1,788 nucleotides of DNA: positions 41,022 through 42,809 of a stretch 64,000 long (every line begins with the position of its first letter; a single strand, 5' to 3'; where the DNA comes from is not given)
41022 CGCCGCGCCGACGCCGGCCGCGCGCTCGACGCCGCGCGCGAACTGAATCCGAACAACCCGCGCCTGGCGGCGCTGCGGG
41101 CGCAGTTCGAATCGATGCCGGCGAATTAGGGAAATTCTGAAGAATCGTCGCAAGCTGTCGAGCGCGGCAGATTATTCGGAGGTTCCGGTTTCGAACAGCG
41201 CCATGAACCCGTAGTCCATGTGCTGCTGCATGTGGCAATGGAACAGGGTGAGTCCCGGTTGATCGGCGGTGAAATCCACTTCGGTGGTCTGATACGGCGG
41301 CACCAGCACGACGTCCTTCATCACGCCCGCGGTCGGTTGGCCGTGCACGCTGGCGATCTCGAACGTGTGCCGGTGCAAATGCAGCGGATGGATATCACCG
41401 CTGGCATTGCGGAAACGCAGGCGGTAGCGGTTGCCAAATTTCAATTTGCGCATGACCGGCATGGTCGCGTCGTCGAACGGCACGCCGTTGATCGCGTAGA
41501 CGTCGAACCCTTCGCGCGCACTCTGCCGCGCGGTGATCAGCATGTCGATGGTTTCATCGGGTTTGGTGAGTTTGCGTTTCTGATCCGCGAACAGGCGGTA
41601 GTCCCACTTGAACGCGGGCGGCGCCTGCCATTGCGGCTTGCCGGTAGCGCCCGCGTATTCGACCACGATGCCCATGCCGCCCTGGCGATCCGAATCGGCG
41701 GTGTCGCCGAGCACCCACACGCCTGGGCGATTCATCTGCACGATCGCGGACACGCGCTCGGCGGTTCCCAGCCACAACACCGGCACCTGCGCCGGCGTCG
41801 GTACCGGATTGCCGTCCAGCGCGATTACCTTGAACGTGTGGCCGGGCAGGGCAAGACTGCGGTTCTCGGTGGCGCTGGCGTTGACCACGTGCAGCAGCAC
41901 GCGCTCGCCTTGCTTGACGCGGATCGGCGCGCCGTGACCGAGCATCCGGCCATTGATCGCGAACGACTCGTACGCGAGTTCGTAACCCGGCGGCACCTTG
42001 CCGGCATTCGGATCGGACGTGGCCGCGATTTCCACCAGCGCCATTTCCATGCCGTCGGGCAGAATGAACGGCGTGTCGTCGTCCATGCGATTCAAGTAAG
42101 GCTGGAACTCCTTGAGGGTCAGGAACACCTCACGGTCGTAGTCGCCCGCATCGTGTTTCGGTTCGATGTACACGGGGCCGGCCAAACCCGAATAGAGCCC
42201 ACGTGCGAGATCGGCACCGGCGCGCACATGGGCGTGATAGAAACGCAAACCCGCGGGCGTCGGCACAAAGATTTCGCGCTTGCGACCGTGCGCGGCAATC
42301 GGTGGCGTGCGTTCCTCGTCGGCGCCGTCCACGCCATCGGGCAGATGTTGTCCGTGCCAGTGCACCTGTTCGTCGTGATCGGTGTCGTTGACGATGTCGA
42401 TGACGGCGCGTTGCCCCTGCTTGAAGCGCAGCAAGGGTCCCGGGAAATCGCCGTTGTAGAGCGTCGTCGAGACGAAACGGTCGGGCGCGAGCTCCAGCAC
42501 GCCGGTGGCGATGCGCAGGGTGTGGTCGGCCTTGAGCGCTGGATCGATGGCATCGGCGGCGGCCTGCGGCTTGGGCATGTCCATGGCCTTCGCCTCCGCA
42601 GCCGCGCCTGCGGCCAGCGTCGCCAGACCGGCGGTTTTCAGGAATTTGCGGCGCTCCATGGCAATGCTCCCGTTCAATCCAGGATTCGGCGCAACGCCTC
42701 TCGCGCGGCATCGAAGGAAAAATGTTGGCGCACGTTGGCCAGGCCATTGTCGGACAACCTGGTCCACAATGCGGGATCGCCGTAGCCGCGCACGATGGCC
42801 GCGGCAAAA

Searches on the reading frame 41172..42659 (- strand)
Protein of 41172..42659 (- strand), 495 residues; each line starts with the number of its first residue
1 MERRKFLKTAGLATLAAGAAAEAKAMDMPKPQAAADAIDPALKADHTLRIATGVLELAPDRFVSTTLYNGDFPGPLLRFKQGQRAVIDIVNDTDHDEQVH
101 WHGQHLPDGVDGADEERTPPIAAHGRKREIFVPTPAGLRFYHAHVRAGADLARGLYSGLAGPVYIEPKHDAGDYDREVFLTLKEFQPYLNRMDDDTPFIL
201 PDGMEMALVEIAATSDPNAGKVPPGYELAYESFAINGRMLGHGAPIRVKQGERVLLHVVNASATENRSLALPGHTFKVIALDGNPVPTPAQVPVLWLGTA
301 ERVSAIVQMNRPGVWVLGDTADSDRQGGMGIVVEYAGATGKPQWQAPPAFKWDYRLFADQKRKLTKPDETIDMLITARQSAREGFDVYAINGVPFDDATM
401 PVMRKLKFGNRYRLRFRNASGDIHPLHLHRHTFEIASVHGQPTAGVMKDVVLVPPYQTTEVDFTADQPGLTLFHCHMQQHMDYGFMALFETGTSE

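Call 6: search_protein_families(library=pfam, proteins=[window:41172-42659:-], max_evalue=0.01)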
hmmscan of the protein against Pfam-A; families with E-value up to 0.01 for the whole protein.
window:41172-42659:- (495 aa): 4 families
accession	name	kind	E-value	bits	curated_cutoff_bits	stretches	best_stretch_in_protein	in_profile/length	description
PF07731.20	Cu-oxidase_2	-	1.6e-30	106.1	20.4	2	375-492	12-134/137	Multicopper oxidase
PF07732.21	Cu-oxidase_3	-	3.4e-25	88.9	21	1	64-169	16-118/119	Multicopper oxidase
PF00394.28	Cu-oxidase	-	1.4e-20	74.4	21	2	221-317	27-131/157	Multicopper oxidase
PF13473.12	Cupredoxin_1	-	0.00078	19.9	27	0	401-480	34-97/104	Cupredoxin-like domain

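Call 9: search_protein_families(library=ncbifam, proteins=[window:41172-42659:-], max_evalue=0.01)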
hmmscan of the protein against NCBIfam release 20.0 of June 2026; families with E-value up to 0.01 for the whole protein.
window:41172-42659:- (495 aa): 9 families
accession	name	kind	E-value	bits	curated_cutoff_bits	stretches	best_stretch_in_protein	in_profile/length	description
TIGR01480.1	copper_res_A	subfamily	4.4e-36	124.5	478.95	3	1-184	6-180/593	copper resistance system multicopper oxidase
NF008205.1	PRK10965.1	equivalog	2.1e-29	102.8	525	2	1-168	1-166/529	multicopper oxidase CueO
TIGR03388.1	ascorbase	equivalog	1e-19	70.6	614.8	2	419-492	440-525/542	L-ascorbate oxidase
TIGR03390.1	ascorbOXfungal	equivalog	6.3e-17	61.3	445.35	1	39-308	4-262/538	L-ascorbate oxidase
TIGR03389.1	laccase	equivalog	2.9e-16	59.4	558.9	2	68-310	27-252/539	laccase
TIGR02376.1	Cu_nitrite_red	equivalog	1.2e-10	41.3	296.3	1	30-318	15-292/326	copper-containing nitrite reductase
NF045554.1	AmiPhnlOxPhsA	equivalog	5.7e-05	21.9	950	0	446-489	524-568/581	O-aminophenol oxidase PhsA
NF008135.0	PRK10883.1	equivalog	8.6e-05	21.2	581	0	2-167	4-165/471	cell division protein FtsP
TIGR01409.1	TAT_signal_seq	domain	0.00033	20.9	16.7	1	2-21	2-21/29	twin-arginine translocation signal domain-containing protein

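Call 16: find_homologous_proteins(query=window:41172-42659:-, max_evalue=1e-20)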
Query window:41172-42659:- (495 aa): 8000 proteins with E <= 1e-20 among 8000 candidates; the best 120 are listed.
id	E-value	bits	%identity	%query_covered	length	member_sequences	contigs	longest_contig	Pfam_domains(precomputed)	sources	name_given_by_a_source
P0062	0.0e+0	1123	98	100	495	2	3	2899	PF07731.21,PF00394.29,PF07732.22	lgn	-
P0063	6.0e-270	914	80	99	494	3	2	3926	PF07731.21,PF00394.29,PF07732.22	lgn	-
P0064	7.4e-270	914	80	99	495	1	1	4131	PF07731.21,PF00394.29,PF07732.22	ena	-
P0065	4.1e-269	911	81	99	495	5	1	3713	PF07731.21,PF00394.29,PF07732.22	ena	-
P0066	5.6e-267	904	79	99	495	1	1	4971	PF07731.21,PF00394.29,PF07732.22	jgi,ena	-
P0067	1.1e-264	897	77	99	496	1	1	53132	PF07731.21,PF00394.29,PF07732.22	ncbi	ncbi:MAG TPA: multicopper oxidase domain-containing protein [Rhodanobacteraceae bacterium]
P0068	4.2e-263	891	78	99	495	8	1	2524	PF07731.21,PF00394.29,PF07732.22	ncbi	-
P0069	6.7e-263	891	76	99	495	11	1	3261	PF07731.21,PF00394.29,PF07732.22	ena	-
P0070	7.2e-263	891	78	99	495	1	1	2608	PF07731.21,PF00394.29,PF07732.22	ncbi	-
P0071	1.0e-262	890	77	99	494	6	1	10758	PF07731.21,PF00394.29,PF07732.22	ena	-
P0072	1.3e-262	890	77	99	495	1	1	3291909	PF07731.21,PF00394.29,PF07732.22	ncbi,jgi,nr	ncbi:MAG: Multicopper oxidase [Rhodanobacteraceae bacterium]|jgi:FtsP/CotA-like multicopper oxidase 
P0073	2.1e-262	889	78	99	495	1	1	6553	PF07731.21,PF00394.29,PF07732.22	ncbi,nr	ncbi:MAG TPA: multicopper oxidase domain-containing protein [Rhodanobacteraceae bacterium]|nr:multic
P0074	5.8e-262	888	77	99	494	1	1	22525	PF07731.21,PF00394.29,PF07732.22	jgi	jgi:FtsP/CotA-like multicopper oxidase with cupredoxin domain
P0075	6.6e-262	887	78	99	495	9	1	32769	PF07731.21,PF00394.29,PF07732.22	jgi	jgi:FtsP/CotA-like multicopper oxidase with cupredoxin domain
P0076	7.7e-262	887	77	99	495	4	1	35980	PF07731.21,PF00394.29,PF07732.22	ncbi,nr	ncbi:MAG TPA: multicopper oxidase domain-containing protein [Rhodanobacteraceae bacterium]|nr:multic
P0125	1.5e-232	791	69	99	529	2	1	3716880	PF07731.21,PF00394.29,PF07732.22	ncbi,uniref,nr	ncbi:multicopper oxidase family protein [Dyella sp. A6]|uniref:multicopper oxidase family protein n=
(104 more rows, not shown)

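Call 17: find_encoding_contigs(protein=P0072, flank=8000, max_places=2)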
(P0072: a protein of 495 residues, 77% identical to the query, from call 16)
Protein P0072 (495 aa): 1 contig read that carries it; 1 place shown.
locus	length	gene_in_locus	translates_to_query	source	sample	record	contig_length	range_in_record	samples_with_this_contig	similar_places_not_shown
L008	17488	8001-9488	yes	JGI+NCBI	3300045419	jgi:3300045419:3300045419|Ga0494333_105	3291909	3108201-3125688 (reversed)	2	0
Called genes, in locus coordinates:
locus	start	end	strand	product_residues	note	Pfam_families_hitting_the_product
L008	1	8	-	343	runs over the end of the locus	PF01018:GTP1_OBG, PF01926:MMR_HSR1, PF02421:FeoB_N (weak)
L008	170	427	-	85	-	PF01016:Ribosomal_L27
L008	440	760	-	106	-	PF00829:Ribosomal_L21p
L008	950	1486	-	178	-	PF09832:DUF2059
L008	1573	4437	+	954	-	PF00005:ABC_tran (faint), PF02463:SMC_N (faint), PF03193:RsgA_GTPase (faint), PF13191:AAA_16 (faint), PF13304:AAA_21 (faint), PF13476:AAA_23 (faint), PF17760:UvrA_inter, PF17755:UvrA_DNA-bind, +2 more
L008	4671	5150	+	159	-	PF20791:Acyl-ACP_TE_C, PF13279:4HBT_2, PF03061:4HBT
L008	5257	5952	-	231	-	PF00814:TsaD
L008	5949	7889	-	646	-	PF00270:DEAD, PF13307:Helicase_C_2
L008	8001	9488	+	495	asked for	PF07732:Cu-oxidase_3, PF00394:Cu-oxidase, PF07731:Cu-oxidase_2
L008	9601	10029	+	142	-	-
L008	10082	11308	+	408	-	PF01734:Patatin, PF12536:DUF3734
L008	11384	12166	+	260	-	PF00106:adh_short, PF08659:KR, PF23441:SDR, PF13561:adh_short_C2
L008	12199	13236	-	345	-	PF00199:Catalase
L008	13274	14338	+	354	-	PF00291:PALP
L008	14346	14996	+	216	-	PF02798:GST_N, PF13409:GST_N_2, PF13417:GST_N_3, PF14497:GST_C_3 (faint), PF00043:GST_C, PF13410:GST_C_2 (weak)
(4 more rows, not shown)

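Call 18: find_encoding_contigs(protein=P0125, flank=8000, max_places=2)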
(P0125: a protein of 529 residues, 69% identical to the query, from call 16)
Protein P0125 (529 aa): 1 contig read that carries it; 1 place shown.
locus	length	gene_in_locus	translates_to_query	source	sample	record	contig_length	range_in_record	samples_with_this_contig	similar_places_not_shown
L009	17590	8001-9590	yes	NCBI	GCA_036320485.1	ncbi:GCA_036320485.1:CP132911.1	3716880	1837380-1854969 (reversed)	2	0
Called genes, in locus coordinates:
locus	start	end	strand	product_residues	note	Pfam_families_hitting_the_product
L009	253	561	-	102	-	-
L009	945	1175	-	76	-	-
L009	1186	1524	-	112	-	-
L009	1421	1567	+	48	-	-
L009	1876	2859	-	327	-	PF11740:KfrA_N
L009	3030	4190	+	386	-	PF00589:Phage_integrase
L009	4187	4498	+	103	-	-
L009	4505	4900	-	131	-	PF00376:MerR, PF13411:MerR_1, PF09278:MerR-DNA-bind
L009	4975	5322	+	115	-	PF02411:MerT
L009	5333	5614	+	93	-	PF00403:HMA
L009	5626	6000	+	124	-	PF02627:CMD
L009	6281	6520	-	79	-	PF01292:Ni_hydr_CYTB (weak)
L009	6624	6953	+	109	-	PF13473:Cupredoxin_1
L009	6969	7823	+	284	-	PF03239:FTR1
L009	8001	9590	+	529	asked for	PF07732:Cu-oxidase_3, PF00394:Cu-oxidase, PF07731:Cu-oxidase_2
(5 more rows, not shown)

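Call 19: find_encoding_contigs(protein=P0062, flank=8000, max_places=3)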
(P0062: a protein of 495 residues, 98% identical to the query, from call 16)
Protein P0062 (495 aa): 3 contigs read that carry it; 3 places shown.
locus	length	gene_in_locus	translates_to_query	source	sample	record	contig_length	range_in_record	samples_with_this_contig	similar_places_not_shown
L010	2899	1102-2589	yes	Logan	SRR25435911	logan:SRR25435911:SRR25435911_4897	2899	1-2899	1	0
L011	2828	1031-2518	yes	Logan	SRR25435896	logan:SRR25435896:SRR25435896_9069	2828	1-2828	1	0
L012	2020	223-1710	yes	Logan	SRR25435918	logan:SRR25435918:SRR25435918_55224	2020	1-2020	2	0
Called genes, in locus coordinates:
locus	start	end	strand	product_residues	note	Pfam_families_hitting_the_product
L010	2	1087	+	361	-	?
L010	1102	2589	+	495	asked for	PF07732:Cu-oxidase_3, PF00394:Cu-oxidase, PF07731:Cu-oxidase_2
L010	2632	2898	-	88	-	?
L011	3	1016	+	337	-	?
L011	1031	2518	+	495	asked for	PF07732:Cu-oxidase_3, PF00394:Cu-oxidase, PF07731:Cu-oxidase_2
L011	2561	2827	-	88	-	?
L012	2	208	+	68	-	?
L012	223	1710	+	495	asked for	PF07732:Cu-oxidase_3, PF00394:Cu-oxidase, PF07731:Cu-oxidase_2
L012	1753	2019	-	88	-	?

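Call 23: search_solved_structures(query=window:41172-42659:-, max_evalue=1e-10, show_alignments=1)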
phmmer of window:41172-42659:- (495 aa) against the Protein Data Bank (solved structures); distinct sequences matched with E-value up to 1e-10: 95 (the best 60 are shown).
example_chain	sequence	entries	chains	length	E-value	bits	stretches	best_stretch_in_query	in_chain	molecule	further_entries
6vow_A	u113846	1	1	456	1.1e-31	113.2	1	41-490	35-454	multicopper oxidase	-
6wcn_A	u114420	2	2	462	4.3e-28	101.3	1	244-492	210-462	Laccase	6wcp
4f7k_A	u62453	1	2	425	4.4e-28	101.3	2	247-488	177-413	Laccase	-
2xu9_A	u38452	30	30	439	8.8e-27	97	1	244-492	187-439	LACCASE | LACCASE-LIKE PROTEIN | THERMUS THERMOPHILUS MULTICOPPER OXIDASE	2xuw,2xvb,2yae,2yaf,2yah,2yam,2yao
6w2k_A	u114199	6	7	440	8.9e-27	97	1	244-492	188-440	Laccase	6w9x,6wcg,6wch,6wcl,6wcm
6vox_A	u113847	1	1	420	2.2e-25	92.4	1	51-488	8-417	Copper oxidase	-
9cpm_A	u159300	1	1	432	2.4e-25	92.2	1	244-492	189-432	Laccase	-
9gly_A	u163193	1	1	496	7.5e-23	84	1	56-340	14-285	Laccase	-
8z59_A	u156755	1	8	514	1.1e-22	83.4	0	251-489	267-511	Bilirubin oxidase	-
5nq7_A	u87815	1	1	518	2.7e-22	82.2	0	56-319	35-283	Laccase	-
5z1x_A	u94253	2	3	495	1.7e-21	79.5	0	419-494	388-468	Laccase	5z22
2zwn_A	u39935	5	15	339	2.3e-21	79.1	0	53-170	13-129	two-domain type laccase | Multicopper oxidase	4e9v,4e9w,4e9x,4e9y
3kw7_A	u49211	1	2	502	6e-21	77.7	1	56-338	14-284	Laccase B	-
5ehf_A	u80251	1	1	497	9.5e-21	77.1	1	57-345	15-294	Laccase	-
3g5w_A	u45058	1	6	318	1e-20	77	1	56-327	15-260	Multicopper oxidase type 1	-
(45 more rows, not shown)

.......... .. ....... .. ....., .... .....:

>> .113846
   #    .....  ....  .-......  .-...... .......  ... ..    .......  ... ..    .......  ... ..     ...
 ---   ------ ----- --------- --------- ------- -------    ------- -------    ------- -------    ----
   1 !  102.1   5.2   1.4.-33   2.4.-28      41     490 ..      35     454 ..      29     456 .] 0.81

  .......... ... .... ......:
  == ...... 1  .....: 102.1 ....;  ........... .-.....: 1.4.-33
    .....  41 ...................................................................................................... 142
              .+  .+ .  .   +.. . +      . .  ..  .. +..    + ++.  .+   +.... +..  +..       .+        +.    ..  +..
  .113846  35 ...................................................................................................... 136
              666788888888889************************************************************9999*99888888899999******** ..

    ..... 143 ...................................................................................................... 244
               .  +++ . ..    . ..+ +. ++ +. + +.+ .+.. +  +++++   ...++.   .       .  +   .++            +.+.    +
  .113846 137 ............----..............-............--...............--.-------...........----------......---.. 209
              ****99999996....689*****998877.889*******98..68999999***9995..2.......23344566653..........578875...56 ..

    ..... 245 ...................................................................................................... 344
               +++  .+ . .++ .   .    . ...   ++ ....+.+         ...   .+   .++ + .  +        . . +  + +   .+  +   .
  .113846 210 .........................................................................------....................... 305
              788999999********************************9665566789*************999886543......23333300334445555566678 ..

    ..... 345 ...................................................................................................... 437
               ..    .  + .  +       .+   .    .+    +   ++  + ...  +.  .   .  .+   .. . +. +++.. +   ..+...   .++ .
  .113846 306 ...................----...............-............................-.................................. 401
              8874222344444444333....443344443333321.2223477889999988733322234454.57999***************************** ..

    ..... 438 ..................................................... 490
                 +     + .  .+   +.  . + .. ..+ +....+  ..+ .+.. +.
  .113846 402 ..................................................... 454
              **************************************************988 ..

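Call 27: find_related_loci(query=window:41172-42659:-, collection=metagenome_contigs, flank=10000)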
Query window:41172-42659:- (495 aa) in metagenome_contigs; peptide patterns used: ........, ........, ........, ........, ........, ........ (x = any residue, [..] = any of these).
246 stretches matched a pattern; 176 encode a relative of the query (tblastn E <= 1e-3); the best 80 are kept; 80 distinct loci.
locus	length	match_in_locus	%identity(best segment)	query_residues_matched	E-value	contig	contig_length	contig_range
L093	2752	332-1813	79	1-491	0e+0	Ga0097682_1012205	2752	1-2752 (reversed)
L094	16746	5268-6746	79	1-491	0e+0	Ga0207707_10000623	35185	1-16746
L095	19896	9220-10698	81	1-491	0e+0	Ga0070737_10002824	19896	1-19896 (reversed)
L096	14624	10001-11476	78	1-491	0e+0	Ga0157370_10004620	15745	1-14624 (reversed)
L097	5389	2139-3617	77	1-491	0e+0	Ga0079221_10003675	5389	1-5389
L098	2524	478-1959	78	1-491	0e+0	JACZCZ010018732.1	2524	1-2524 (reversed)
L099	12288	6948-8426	78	1-491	0e+0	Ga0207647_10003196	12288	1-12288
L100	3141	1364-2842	78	1-491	0e+0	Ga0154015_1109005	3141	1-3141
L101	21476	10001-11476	78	1-491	0e+0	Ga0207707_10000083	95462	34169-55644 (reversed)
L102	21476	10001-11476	78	1-491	0e+0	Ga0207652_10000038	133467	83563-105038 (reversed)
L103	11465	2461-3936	78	1-491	0e+0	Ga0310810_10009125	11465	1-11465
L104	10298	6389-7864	77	1-491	0e+0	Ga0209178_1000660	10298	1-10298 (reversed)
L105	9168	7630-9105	77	1-491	0e+0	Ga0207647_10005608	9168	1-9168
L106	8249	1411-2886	77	1-491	0e+0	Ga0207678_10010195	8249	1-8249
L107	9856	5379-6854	77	1-491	0e+0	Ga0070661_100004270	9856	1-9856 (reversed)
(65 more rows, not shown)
